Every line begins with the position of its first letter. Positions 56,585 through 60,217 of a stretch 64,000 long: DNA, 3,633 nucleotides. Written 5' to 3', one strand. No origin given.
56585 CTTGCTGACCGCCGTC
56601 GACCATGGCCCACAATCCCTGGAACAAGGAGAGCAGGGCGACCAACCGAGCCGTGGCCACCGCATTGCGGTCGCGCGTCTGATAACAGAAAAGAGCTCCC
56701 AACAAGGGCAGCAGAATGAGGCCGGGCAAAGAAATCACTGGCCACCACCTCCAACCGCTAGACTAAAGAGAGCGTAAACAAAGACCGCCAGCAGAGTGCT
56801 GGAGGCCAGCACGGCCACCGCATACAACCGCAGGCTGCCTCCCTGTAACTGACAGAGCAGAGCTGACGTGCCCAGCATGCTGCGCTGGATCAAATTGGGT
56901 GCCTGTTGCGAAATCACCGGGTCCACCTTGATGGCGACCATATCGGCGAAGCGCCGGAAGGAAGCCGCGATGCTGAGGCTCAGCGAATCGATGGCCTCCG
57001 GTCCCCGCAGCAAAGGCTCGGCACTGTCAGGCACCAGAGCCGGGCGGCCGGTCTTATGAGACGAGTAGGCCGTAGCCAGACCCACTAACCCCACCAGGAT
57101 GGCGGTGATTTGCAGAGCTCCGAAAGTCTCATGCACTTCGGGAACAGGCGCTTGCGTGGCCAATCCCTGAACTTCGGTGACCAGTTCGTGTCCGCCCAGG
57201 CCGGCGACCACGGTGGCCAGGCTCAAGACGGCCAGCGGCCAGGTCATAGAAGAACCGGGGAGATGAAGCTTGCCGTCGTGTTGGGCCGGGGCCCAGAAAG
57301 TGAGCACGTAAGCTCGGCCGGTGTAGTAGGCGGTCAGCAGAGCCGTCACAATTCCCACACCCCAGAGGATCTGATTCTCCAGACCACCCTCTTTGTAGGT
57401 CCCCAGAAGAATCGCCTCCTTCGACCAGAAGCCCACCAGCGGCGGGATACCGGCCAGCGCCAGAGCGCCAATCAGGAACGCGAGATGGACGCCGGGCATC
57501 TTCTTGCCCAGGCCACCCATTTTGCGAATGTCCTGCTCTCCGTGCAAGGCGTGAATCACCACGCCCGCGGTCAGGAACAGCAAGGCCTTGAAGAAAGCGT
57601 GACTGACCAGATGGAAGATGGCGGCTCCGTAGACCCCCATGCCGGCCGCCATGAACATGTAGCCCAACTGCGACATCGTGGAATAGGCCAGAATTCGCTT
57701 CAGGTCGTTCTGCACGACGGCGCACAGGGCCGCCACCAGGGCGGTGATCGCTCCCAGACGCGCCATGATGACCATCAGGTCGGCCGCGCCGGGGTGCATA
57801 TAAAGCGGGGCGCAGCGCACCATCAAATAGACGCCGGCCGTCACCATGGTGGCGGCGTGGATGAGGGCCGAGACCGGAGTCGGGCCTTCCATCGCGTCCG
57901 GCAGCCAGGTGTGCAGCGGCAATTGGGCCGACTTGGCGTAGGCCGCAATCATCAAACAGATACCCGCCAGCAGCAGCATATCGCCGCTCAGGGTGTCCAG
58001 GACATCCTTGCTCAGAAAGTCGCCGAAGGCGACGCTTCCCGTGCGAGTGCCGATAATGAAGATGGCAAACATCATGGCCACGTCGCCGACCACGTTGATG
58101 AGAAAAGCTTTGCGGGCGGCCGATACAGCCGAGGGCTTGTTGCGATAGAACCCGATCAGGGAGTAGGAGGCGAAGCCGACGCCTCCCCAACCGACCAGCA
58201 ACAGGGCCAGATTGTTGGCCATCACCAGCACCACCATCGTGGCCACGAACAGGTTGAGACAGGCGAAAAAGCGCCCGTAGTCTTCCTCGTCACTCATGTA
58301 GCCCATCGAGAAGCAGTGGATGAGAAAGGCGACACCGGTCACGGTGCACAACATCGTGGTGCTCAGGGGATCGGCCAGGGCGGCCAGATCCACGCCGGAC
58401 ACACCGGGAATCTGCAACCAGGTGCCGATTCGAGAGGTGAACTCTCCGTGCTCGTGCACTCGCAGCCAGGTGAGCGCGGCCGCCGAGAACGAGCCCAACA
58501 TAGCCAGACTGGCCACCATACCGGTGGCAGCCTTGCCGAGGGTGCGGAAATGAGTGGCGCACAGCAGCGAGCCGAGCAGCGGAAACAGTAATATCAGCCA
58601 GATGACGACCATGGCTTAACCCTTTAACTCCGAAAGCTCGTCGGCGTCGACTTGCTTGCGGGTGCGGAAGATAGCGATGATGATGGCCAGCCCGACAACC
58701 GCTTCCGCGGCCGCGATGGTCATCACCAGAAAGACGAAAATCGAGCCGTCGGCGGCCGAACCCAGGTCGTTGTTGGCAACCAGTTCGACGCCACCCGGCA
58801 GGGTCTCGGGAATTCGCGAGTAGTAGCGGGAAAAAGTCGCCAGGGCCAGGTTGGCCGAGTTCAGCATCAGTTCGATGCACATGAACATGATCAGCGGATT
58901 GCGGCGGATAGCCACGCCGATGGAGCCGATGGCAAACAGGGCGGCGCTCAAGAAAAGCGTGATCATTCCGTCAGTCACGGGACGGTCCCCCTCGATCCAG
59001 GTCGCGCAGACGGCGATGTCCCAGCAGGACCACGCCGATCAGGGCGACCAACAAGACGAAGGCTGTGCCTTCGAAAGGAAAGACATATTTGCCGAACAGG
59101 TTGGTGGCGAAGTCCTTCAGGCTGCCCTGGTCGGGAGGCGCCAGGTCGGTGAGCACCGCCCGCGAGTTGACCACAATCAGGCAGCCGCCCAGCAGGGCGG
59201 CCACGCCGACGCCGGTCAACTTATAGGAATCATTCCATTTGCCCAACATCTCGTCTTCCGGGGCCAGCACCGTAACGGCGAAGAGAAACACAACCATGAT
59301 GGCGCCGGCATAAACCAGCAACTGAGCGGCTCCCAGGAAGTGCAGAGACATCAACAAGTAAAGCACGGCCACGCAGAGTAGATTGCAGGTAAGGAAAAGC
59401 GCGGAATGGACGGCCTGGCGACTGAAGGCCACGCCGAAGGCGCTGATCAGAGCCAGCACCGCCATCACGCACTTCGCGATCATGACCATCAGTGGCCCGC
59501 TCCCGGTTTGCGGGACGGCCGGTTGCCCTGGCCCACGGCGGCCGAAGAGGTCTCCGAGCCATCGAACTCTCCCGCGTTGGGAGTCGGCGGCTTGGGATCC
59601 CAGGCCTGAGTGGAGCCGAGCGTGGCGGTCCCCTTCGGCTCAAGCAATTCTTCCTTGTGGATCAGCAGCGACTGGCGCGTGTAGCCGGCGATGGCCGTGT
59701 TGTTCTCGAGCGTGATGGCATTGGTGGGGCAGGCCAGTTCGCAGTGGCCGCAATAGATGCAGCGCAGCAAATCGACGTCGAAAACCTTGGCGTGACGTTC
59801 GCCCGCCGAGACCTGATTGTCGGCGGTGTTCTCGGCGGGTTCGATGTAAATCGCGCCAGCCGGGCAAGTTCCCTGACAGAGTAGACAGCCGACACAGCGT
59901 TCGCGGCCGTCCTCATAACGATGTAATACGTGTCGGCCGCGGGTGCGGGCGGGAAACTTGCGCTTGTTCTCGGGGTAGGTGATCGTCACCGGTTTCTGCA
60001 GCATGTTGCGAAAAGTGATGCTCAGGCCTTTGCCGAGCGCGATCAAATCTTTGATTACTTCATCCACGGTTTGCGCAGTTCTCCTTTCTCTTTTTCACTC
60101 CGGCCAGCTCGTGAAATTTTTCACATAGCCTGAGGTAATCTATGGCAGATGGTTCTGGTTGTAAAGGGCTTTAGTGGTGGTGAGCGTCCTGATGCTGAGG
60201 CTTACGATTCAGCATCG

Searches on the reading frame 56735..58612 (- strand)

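Call 9: search_protein_families(library=pfam, proteins=[window:56735-58612:-], max_evalue=0.0001)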
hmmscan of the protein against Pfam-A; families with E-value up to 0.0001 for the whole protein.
window:56735-58612:- (625 aa): 2 families
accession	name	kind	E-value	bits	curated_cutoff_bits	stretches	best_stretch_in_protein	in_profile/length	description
PF00361.26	Proton_antipo_M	-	1.9e-78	264.1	21.5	1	132-409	1-279/294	NADH:quinone oxidoreductase/Mrp antiporter, TM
PF00662.26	Proton_antipo_N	-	3.9e-17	62.3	24.5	1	65-116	1-51/51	NADH-Ubiquinone oxidoreductase (complex I), chain 5 N-terminus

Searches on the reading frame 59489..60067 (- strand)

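Call 9: search_protein_families(library=pfam, proteins=[window:59489-60067:-], max_evalue=0.0001)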
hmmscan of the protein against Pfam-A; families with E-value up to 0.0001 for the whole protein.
window:59489-60067:- (192 aa): 11 families
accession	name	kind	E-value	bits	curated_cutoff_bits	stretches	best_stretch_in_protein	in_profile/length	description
PF00037.32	Fer4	-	4.3e-13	48.9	21.1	1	98-119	3-24/24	4Fe-4S binding domain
PF12838.12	Fer4_7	-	3.8e-11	43.7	27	1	57-117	1-52/52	4Fe-4S dicluster domain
PF13484.11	Fer4_16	-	2.3e-09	38.3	30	0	102-138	1-37/66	4Fe-4S double cluster binding domain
PF13187.11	Fer4_9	-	4.6e-09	36.6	27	1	57-118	1-52/52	4Fe-4S dicluster domain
PF13237.11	Fer4_10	-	2.9e-08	33.9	25.5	1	55-114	6-53/53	4Fe-4S dicluster domain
PF14697.11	Fer4_21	-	5.5e-08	33.3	35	0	100-126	5-34/59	4Fe-4S dicluster domain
PF12837.12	Fer4_6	-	2.1e-07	31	25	0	96-118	2-24/24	4Fe-4S binding domain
PF13183.11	Fer4_8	-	4.6e-07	30.7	27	0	56-116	3-67/68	4Fe-4S dicluster domain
PF12797.12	Fer4_2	-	4.9e-07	29.7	24.5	0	98-115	5-22/22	4Fe-4S binding domain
PF13534.11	Fer4_17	-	3.1e-05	24.9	22.2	1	57-116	1-59/61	4Fe-4S dicluster domain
PF25160.1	LdpA_Fe-S-bd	-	4.7e-05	23.5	27.6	0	98-120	23-45/49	LdpA Fe-S cluster-binding domain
